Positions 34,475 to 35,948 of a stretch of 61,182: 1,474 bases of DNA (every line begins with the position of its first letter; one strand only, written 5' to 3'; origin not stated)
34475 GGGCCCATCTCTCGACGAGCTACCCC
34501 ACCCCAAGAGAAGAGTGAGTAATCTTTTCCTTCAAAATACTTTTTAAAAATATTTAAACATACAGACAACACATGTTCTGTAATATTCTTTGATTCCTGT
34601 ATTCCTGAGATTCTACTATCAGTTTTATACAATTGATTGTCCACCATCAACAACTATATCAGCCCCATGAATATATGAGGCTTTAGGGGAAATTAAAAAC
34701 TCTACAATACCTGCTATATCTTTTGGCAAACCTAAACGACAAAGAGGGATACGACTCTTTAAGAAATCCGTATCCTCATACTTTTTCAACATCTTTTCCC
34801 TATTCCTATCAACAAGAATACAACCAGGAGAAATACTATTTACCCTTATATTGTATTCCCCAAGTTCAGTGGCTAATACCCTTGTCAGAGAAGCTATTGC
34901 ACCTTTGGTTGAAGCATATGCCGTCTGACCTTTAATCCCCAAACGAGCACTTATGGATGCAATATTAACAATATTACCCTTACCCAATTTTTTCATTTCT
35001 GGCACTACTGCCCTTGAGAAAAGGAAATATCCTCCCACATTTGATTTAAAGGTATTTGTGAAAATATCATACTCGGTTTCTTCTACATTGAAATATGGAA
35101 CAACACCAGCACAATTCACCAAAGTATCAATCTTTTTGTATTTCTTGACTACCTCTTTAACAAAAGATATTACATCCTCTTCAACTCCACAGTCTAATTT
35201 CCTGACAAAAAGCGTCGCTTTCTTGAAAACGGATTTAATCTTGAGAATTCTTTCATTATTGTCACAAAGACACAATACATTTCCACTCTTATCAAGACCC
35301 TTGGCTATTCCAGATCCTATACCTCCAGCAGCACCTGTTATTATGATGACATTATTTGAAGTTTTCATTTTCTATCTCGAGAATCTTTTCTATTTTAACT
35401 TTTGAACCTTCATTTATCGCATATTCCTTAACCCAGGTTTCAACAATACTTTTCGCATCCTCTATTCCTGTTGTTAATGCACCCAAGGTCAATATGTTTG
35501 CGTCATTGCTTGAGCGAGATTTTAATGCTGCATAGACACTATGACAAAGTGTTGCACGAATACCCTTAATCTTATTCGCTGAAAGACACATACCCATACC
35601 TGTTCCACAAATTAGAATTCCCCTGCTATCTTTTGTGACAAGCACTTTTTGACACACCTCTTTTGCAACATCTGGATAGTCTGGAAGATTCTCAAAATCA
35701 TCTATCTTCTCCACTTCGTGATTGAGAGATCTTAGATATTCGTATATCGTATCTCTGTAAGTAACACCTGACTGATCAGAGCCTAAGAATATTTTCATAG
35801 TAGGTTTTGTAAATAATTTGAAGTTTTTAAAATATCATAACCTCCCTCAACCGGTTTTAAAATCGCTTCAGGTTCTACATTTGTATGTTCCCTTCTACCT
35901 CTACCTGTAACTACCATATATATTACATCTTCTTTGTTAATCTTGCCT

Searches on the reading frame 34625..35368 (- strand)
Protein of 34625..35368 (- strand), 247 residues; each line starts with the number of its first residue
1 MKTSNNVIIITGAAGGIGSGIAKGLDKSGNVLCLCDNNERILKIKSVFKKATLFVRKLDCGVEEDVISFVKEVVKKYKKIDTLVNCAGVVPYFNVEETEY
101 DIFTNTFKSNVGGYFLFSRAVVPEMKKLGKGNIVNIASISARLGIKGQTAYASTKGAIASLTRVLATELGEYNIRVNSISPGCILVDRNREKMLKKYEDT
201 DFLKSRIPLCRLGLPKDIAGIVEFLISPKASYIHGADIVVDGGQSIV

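Call 3: search_protein_families(library=pfam, proteins=[window:34625-35368:-], max_evalue=0.01)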
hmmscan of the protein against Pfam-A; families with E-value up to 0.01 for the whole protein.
window:34625-35368:- (247 aa): 6 families
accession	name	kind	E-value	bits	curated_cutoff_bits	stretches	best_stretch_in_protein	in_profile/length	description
PF13561.12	adh_short_C2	-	3.3e-54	184.4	27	1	12-244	1-235/236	Enoyl-(Acyl carrier protein) reductase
PF00106.31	adh_short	-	1.7e-46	158.6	26.6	1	6-192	1-190/195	short chain dehydrogenase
PF08659.16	KR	-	2e-09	38.1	22.6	1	8-163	3-161/180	KR domain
PF08643.16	DUF1776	-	1.2e-05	25.4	25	1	95-188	108-203/294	Fungal family of unknown function (DUF1776)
PF23441.1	SDR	-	0.00062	19.7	27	1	2-187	4-197/258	SDR-like rossmann domain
PF01370.27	Epimerase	-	0.0073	16.2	20.9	0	8-97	1-81/240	NAD dependent epimerase/dehydratase family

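Call 4: search_protein_families(library=ncbifam, proteins=[window:34625-35368:-], max_evalue=0.01)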
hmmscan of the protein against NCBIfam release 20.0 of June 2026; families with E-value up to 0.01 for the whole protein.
window:34625-35368:- (247 aa): 232 families (the best 25 are shown)
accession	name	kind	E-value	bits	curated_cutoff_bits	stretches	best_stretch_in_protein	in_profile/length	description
NF005559.1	PRK07231.1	subfamily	2.6e-55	187.6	215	1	4-245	3-248/249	glucose 1-dehydrogenase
NF004791.0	PRK06138.1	equivalog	1.2e-54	185.2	312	1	2-246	2-251/252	SDR family oxidoreductase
NF052558.1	MBtsdlDhBudC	equivalog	2.3e-54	184.6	270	1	5-245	3-242/250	meso-2,3-butanediol dehydrogenase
NF005309.0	PRK06841.1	subfamily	1.2e-53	182.2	286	1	3-246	13-254/255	GolD/DthD family dehydrogenase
NF009466.0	PRK12826.1-2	subfamily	4.3e-52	177.1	222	1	5-245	3-245/248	3-oxoacyl-ACP reductase FabG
NF047923.1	pyridox_DH_SDR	equivalog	6.3e-50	170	325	1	5-244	3-240/243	pyridoxal 4-dehydrogenase, SDR-type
NF053807.1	RhamDHLra1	equivalog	8.5e-50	169.8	400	1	5-244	4-247/252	L-rhamnose 1-dehydrogenase Lra1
TIGR01830.1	3oxo_ACP_reduc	equivalog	3.2e-49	167.8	297.75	1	9-243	2-237/239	3-oxoacyl-[acyl-carrier-protein] reductase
NF005067.0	PRK06484.1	equivalog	4.7e-48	164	713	1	4-243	272-510/524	short chain dehydrogenase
NF041159.1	Rham_dhyd_Thplmales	equivalog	1.7e-47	162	450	1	3-244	3-248/253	L-rhamnose 1-dehydrogenase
NF004197.0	PRK05653.1-1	equivalog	3.4e-47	161.2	332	1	4-244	6-246/249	3-oxoacyl-ACP reductase FabG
NF004198.0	PRK05653.1-3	equivalog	5.3e-47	160.4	296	1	4-245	6-247/248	3-oxoacyl-ACP reductase FabG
NF006070.0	PRK08213.1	subfamily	2e-45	155.4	279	1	6-247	13-259/259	gluconate 5-dehydrogenase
NF047420.2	EF_P_mod_YmfI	equivalog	1.3e-44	152.7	238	1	8-243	2-234/236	elongation factor P 5-aminopentanone reductase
NF004199.0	PRK05653.1-4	equivalog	2.3e-44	151.8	301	1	1-243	1-244/247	3-oxoacyl-ACP reductase FabG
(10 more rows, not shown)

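Call 86: search_protein_families(library=padloc, proteins=[window:34625-35368:-], max_evalue=0.01)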
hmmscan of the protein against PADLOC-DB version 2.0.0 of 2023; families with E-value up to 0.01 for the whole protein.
window:34625-35368:- (247 aa): 0 families

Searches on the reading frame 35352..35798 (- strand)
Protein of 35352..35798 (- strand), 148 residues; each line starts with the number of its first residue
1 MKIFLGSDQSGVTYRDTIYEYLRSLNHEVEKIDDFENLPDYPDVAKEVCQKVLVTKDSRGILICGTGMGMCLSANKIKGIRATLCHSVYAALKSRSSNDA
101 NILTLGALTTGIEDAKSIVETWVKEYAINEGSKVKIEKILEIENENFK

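Call 3: search_protein_families(library=pfam, proteins=[window:35352-35798:-], max_evalue=0.01)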
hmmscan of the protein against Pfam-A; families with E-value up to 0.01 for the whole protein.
window:35352-35798:- (148 aa): 1 family
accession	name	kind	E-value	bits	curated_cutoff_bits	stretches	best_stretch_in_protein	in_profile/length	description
PF02502.23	LacAB_rpiB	-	3.2e-41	140.9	24.7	1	3-139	1-138/138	Ribose/Galactose Isomerase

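Call 4: search_protein_families(library=ncbifam, proteins=[window:35352-35798:-], max_evalue=0.01)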
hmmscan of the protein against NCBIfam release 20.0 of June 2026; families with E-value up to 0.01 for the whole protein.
window:35352-35798:- (148 aa): 12 families
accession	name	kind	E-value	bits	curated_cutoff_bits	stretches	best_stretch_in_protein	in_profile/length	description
NF004051.0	PRK05571.1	subfamily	1e-44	151.9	135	1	1-144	2-147/149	ribose-5-phosphate isomerase B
TIGR00689.1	rpiB_lacA_lacB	subfamily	3.5e-38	130.7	88.3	1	3-144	1-144/145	RpiB/LacA/LacB family sugar-phosphate isomerase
TIGR01120.1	rpiB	equivalog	8.4e-38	129.5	138.65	1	2-142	1-142/143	ribose 5-phosphate isomerase B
NF051858.1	EryPhIsonDerIRhiz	equivalog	2e-32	112.3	240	1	1-140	1-144/150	D-erythrulose-4-phosphate isomerase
TIGR02133.1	RPI_actino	equivalog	2e-32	112.1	168.2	1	1-143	1-146/148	ribose-5-phosphate isomerase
NF006381.0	PRK08622.1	equivalog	2.3e-24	86.1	234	1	1-146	1-148/171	galactose-6-phosphate isomerase subunit LacB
NF006380.0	PRK08621.1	equivalog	5e-19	69.1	164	1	1-125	1-124/142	galactose-6-phosphate isomerase subunit LacA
TIGR01119.1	lacB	equivalog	4.4e-17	62.3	312.55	1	1-146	1-148/171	galactose-6-phosphate isomerase subunit LacB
NF009258.0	PRK12615.1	equivalog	1.9e-15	57.2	325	1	1-146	1-148/171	galactose-6-phosphate isomerase subunit LacB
TIGR01118.1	lacA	equivalog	8.6e-15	55.1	181.1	1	1-125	1-124/141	galactose-6-phosphate isomerase subunit LacA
NF009257.0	PRK12613.1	equivalog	1.2e-13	51.4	243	1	1-125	1-123/141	galactose-6-phosphate isomerase subunit LacA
NF006753.0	PRK09273.1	equivalog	0.0019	17.6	137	1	62-105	67-112/211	hypothetical protein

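Call 53: search_solved_structures(query=window:35352-35798:-, max_evalue=1e-10, show_alignments=4)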
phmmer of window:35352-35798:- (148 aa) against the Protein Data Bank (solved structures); distinct sequences matched with E-value up to 1e-10: 21.
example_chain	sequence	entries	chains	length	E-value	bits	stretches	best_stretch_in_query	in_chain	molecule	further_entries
3he8_A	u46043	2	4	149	2.6e-27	98.6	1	1-145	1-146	Ribose-5-phosphate isomerase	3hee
3ph3_A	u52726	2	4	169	4.1e-27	97.9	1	1-145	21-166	Ribose-5-phosphate isomerase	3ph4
6fxw_A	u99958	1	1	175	3.6e-24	88.4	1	37-148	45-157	Putative ribose 5-phosphate isomerase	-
6fxs_A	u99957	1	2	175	7.5e-23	84.1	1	2-143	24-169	Ribose 5-phosphate isomerase, putative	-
4em8_A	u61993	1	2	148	2.2e-22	82.6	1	2-139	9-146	Ribose 5-phosphate isomerase B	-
3k7o_A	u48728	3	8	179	3.2e-22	82.1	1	5-143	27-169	Ribose 5-phosphate isomerase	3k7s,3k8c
2vvr_A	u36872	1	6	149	1.9e-21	79.6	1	2-143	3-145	RIBOSE-5-PHOSPHATE ISOMERASE B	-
3m1p_A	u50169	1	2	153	3.9e-21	78.6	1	5-143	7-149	Ribose 5-phosphate isomerase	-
1o1x_A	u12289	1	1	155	4.1e-21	78.5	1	2-125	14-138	ribose-5-phosphate isomerase RpiB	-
1nn4_A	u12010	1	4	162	4.8e-21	78.3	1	2-143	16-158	Ribose 5-phosphate isomerase B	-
6fxl_A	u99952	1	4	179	4.9e-21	78.3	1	5-143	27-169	Ribose 5-phosphate isomerase, putative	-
3k7p_A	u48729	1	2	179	6e-21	78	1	5-143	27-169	Ribose 5-phosphate isomerase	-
6mu0_A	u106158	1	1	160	3.7e-20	75.4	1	2-145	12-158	Probable ribose-5-phosphate isomerase B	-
3s5p_A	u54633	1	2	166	6.4e-20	74.6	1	1-125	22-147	Ribose 5-phosphate isomerase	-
5ifz_A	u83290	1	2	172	2.5e-19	72.7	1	1-128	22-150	Ribose 5-phosphate isomerase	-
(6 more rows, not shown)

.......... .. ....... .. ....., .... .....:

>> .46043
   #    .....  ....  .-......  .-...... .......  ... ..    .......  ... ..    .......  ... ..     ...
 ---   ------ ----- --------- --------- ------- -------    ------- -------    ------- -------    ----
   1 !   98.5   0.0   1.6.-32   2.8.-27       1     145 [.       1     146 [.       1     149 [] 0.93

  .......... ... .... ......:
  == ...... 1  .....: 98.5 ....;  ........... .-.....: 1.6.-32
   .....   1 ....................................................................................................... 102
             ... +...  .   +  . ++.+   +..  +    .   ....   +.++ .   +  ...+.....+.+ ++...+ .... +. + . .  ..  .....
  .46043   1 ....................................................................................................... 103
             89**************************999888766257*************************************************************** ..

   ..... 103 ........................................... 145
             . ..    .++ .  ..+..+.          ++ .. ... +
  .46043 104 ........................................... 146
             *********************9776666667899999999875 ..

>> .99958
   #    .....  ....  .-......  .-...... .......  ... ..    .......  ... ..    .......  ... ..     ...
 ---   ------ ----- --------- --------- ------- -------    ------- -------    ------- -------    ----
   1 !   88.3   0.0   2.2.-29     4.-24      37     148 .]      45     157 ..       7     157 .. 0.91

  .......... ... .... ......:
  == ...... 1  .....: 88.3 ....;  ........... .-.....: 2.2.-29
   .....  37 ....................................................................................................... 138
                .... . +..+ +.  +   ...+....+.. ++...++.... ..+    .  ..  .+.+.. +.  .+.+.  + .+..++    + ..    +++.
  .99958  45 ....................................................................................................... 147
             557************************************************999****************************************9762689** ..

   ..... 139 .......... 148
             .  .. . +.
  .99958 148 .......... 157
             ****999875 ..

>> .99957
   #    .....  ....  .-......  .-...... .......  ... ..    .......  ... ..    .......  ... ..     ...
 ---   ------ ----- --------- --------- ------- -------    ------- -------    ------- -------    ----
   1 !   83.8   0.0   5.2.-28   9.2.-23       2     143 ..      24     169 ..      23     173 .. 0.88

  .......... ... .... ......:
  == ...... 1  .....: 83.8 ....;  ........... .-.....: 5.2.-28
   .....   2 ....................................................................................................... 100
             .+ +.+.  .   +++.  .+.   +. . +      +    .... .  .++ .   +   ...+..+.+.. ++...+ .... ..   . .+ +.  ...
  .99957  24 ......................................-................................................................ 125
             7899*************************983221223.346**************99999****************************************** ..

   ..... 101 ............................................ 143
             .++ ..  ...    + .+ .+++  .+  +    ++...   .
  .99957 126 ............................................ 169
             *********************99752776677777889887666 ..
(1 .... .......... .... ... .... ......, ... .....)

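Call 86: search_protein_families(library=padloc, proteins=[window:35352-35798:-], max_evalue=0.01)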
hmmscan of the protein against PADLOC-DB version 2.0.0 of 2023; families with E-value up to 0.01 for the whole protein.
window:35352-35798:- (148 aa): 0 families
